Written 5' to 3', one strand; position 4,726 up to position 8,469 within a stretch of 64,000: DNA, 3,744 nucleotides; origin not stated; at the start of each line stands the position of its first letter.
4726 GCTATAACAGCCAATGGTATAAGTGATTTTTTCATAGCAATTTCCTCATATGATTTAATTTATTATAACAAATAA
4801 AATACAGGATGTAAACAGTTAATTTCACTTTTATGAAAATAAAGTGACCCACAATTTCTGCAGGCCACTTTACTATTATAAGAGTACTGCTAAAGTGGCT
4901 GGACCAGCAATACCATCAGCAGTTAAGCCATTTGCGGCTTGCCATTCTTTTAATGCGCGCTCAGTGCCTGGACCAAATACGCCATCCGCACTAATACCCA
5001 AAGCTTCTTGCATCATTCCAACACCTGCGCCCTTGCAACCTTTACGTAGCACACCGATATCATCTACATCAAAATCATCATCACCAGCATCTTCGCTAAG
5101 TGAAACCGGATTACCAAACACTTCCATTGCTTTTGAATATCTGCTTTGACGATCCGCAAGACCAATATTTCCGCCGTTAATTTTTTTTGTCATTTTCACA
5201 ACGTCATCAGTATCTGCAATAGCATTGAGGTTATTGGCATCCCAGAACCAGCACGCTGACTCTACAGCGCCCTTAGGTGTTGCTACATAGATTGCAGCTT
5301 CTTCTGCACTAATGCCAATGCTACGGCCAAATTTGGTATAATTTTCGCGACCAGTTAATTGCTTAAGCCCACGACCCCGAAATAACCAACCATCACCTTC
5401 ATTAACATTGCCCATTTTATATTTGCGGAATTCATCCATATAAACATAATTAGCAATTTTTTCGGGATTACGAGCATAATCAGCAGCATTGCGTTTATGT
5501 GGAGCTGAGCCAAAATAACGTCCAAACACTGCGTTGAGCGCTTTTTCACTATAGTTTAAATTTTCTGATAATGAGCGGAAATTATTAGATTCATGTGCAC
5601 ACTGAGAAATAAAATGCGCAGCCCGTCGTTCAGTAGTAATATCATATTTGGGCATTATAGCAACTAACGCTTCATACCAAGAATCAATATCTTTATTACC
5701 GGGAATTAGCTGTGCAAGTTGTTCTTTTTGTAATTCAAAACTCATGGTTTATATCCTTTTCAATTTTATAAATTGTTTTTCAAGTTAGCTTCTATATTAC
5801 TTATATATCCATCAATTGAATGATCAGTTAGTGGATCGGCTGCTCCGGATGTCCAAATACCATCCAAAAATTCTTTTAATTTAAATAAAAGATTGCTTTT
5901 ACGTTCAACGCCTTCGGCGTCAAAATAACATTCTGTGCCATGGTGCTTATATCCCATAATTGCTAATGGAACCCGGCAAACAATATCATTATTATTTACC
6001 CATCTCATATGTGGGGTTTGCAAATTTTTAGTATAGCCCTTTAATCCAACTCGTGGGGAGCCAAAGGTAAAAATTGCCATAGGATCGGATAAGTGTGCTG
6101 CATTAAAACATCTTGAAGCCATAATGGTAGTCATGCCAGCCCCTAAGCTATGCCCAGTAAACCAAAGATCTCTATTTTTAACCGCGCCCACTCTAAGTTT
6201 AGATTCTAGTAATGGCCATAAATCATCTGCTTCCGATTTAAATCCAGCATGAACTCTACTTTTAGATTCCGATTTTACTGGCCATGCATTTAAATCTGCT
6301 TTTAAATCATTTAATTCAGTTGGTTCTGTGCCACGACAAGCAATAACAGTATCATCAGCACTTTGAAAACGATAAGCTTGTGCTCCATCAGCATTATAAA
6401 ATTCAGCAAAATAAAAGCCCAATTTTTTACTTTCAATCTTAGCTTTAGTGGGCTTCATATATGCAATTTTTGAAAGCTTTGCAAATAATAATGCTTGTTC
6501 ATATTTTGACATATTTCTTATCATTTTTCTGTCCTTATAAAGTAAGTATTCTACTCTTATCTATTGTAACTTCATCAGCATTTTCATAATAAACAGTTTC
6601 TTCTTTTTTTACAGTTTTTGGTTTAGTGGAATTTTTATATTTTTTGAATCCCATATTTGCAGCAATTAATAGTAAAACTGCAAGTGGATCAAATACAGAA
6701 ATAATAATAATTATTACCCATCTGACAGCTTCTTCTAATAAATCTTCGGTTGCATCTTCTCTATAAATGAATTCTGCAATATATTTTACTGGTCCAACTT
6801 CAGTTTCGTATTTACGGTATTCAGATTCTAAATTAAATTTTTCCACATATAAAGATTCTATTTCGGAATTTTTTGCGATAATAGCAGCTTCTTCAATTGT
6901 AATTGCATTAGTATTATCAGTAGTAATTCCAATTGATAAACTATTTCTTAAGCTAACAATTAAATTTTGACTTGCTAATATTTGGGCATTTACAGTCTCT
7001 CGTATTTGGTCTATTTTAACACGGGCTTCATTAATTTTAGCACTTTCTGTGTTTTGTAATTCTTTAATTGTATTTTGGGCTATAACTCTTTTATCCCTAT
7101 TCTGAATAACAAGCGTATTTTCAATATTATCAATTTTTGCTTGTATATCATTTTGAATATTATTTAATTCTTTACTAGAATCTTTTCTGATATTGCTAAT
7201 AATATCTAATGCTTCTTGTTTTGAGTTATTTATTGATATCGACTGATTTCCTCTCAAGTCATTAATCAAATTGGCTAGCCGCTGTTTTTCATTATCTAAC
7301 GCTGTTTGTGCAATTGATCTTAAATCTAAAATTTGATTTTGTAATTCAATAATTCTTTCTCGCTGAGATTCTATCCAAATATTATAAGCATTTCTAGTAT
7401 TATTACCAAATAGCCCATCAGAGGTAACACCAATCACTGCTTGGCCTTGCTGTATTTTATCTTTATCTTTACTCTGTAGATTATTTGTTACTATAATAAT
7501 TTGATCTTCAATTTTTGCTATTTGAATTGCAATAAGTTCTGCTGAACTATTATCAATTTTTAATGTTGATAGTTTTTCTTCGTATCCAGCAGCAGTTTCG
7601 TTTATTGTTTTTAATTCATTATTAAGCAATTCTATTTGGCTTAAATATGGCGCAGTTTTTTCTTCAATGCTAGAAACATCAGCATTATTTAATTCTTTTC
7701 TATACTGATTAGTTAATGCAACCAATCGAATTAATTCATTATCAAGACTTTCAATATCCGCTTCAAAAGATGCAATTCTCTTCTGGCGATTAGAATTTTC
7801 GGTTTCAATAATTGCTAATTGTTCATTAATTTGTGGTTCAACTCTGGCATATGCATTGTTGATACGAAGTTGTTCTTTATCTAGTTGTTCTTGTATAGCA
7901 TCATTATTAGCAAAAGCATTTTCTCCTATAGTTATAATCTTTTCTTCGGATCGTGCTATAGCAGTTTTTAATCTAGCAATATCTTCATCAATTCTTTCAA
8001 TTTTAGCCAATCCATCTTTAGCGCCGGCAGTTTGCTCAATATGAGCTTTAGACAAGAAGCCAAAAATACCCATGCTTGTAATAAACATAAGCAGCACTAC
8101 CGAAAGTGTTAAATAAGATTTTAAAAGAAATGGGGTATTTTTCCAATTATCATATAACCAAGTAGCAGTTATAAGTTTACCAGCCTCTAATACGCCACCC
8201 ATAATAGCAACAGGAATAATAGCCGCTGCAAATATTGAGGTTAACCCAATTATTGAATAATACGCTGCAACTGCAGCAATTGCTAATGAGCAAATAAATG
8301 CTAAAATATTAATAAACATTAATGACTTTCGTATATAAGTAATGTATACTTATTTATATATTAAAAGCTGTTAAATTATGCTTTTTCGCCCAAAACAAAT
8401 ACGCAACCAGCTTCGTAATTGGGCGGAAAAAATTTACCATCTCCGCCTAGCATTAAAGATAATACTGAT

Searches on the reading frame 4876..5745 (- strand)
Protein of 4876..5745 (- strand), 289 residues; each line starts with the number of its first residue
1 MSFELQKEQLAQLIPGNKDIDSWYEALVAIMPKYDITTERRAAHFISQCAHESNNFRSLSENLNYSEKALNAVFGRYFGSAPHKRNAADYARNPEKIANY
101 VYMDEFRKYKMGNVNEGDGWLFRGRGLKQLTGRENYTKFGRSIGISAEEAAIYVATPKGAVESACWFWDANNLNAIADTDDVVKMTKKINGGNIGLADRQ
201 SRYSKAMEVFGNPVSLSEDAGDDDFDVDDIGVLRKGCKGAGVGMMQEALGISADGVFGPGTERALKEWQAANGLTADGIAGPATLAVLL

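Call 24: search_protein_families(library=pfam, proteins=[window:4876-5745:-], max_evalue=0.001)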
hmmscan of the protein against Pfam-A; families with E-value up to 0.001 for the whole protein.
window:4876-5745:- (289 aa): 3 families
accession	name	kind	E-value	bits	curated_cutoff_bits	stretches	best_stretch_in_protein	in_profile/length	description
PF01471.23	PG_binding_1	-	1.5e-13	51.1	23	1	251-288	20-57/57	Putative peptidoglycan binding domain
PF09374.15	PG_binding_3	-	6.7e-05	23.4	24.6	0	241-271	2-36/76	Predicted Peptidoglycan domain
PF00182.24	Glyco_hydro_19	-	7.2e-05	23.1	25.5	1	119-242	104-224/232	Chitinase class I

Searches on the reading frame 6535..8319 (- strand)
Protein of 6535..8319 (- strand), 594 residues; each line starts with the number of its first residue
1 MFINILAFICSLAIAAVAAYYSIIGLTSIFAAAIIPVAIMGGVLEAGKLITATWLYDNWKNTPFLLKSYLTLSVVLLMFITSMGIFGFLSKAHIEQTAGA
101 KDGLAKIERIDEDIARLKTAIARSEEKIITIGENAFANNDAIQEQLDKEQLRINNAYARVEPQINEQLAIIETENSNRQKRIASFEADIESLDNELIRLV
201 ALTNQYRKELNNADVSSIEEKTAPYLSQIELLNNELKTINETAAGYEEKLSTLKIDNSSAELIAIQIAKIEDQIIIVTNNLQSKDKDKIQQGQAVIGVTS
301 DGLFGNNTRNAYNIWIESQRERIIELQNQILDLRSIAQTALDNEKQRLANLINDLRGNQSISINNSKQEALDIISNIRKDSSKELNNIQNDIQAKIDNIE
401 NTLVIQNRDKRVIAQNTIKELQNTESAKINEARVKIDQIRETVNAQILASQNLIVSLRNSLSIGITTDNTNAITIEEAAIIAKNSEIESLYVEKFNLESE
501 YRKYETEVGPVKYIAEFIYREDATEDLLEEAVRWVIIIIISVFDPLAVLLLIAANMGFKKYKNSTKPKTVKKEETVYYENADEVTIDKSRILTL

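Call 6: search_protein_families(library=phrogs, proteins=[window:6535-8319:-])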
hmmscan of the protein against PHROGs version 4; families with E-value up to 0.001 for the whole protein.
window:6535-8319:- (594 aa): 0 families

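Call 24: search_protein_families(library=pfam, proteins=[window:6535-8319:-], max_evalue=0.001)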
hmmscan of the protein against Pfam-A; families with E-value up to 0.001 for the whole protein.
window:6535-8319:- (594 aa): 1 family
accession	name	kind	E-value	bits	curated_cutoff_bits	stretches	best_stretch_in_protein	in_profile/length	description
PF00335.26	Tetraspanin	-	4.1e-05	23.8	32.1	1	2-108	7-104/225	Tetraspanin family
